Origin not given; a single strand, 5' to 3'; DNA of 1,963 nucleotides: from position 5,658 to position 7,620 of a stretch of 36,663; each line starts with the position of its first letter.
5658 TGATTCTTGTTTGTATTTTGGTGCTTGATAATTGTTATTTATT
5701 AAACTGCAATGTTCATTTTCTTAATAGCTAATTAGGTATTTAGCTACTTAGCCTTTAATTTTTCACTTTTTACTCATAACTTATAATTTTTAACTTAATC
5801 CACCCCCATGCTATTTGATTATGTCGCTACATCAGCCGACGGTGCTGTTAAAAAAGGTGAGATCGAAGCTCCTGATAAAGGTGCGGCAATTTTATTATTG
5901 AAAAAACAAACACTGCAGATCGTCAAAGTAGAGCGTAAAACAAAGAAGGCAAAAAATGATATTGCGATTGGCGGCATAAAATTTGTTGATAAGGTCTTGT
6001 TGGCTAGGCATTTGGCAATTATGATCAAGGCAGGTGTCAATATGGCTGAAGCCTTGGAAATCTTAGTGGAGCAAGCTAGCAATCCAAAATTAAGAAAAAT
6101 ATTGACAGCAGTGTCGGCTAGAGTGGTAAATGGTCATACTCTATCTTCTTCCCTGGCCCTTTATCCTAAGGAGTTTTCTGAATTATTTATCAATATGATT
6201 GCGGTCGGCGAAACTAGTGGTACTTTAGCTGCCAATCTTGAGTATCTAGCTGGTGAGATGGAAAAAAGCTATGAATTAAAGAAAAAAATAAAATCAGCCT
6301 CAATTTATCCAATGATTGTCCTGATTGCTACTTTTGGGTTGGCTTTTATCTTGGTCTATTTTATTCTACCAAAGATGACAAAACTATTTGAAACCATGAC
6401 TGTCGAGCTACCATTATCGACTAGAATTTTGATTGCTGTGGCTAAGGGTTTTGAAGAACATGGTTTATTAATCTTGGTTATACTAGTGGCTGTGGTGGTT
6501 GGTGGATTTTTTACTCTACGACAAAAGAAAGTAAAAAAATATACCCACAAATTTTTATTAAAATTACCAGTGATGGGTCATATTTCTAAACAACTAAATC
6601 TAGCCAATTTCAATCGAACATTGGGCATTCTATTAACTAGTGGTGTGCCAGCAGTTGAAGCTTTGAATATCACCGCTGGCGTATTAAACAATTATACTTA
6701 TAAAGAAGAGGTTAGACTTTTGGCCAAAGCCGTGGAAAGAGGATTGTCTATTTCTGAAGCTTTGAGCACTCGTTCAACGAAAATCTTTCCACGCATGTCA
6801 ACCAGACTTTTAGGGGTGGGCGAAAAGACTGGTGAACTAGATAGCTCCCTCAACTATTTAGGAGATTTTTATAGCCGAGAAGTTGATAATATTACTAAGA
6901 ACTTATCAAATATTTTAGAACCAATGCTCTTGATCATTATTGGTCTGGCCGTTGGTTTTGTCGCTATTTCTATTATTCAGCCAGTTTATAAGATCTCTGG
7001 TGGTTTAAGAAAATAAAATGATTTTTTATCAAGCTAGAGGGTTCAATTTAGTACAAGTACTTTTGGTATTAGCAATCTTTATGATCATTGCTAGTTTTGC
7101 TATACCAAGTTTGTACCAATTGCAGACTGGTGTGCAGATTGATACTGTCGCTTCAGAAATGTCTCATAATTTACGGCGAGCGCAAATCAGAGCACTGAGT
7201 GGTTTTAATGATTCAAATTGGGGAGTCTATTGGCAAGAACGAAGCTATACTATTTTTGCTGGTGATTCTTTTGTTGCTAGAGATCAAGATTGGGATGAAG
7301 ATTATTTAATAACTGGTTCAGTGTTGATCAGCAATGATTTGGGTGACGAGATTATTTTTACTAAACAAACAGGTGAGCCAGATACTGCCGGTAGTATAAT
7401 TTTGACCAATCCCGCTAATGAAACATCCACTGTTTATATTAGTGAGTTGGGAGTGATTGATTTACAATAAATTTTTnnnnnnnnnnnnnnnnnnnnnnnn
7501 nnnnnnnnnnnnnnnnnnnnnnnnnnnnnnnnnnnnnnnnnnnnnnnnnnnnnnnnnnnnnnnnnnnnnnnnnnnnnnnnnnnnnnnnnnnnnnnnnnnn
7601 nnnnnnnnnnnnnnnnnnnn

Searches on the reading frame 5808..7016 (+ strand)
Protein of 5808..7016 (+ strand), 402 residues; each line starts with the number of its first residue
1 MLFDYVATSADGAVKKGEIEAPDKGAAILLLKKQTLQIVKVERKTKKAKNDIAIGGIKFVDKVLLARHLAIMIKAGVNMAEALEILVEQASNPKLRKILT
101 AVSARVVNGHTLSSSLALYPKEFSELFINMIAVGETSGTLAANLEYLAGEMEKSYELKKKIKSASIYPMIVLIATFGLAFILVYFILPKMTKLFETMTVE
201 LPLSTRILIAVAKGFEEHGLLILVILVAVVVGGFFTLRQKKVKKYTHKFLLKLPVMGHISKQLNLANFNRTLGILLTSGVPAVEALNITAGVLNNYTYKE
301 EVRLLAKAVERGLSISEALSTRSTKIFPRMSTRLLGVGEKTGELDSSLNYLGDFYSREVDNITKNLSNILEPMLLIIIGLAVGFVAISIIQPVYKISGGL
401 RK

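Call 4: search_protein_families(library=pfam, proteins=[window:5808-7016:+], max_evalue=0.1)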
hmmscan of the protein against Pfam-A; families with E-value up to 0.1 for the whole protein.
window:5808-7016:+ (402 aa): 1 family
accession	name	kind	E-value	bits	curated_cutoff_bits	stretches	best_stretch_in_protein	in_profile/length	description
PF00482.28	T2SSF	-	5.4e-58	194.8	25.2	2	66-188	2-125/125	Type II secretion system (T2SS), protein F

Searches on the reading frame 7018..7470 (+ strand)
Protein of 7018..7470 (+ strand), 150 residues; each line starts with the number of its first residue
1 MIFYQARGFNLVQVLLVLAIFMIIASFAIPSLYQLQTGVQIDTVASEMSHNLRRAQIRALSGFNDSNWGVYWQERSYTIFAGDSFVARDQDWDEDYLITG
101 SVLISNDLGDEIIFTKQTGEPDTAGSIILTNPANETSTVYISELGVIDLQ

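Call 4: search_protein_families(library=pfam, proteins=[window:7018-7470:+], max_evalue=0.1)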
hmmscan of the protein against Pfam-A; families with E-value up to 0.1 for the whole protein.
window:7018-7470:+ (150 aa): 2 families
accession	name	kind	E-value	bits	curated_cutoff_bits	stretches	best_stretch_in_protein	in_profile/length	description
PF12019.13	GspH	-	0.023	15.6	21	1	56-145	22-108/108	Type II transport protein GspH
PF13721.11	SecD-TM1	-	0.028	15.3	30.5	1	15-50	10-45/103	SecD export protein N-terminal TM region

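Call 6: search_protein_families(library=ncbifam, proteins=[window:7018-7467:+], max_evalue=0.1)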
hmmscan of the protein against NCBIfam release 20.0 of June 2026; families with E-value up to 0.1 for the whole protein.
window:7018-7467:+ (150 aa): 9 families
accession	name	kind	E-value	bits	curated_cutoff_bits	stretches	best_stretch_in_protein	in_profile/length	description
NF040982.1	ComGD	equivalog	1.6e-06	28.6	70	1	7-141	2-128/139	competence type IV pilus minor pilin ComGD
NF007800.0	PRK10506.1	equivalog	6.1e-05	22.9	158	1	5-147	7-149/163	prepilin peptidase-dependent protein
NF041013.1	T4P_ComGE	equivalog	0.00022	21.3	49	1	7-38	4-35/83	competence type IV pilus minor pilin ComGE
TIGR01708.2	typeII_sec_gspH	equivalog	0.0006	19.9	80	1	7-80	2-73/169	type II secretion system minor pseudopilin GspH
NF041775.1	typeIV_PilA_Myxo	equivalog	0.00071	19.6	400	1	6-40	10-44/214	type IV pilin protein PilA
NF047827.1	T3SSXpsH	equivalog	0.0014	18.5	160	1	7-62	1-56/145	type II secretion system protein XpsH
NF041002.1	pilin_ComGF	equivalog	0.0095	16.2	80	1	7-58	2-53/139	competence type IV pilus minor pilin ComGF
NF007862.0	PRK10574.1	equivalog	0.0098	16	138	1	5-34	3-31/145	prepilin peptidase-dependent pilin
TIGR01710.1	typeII_sec_gspG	equivalog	0.046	13.7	88.85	1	7-48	1-42/134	type II secretion system major pseudopilin GspG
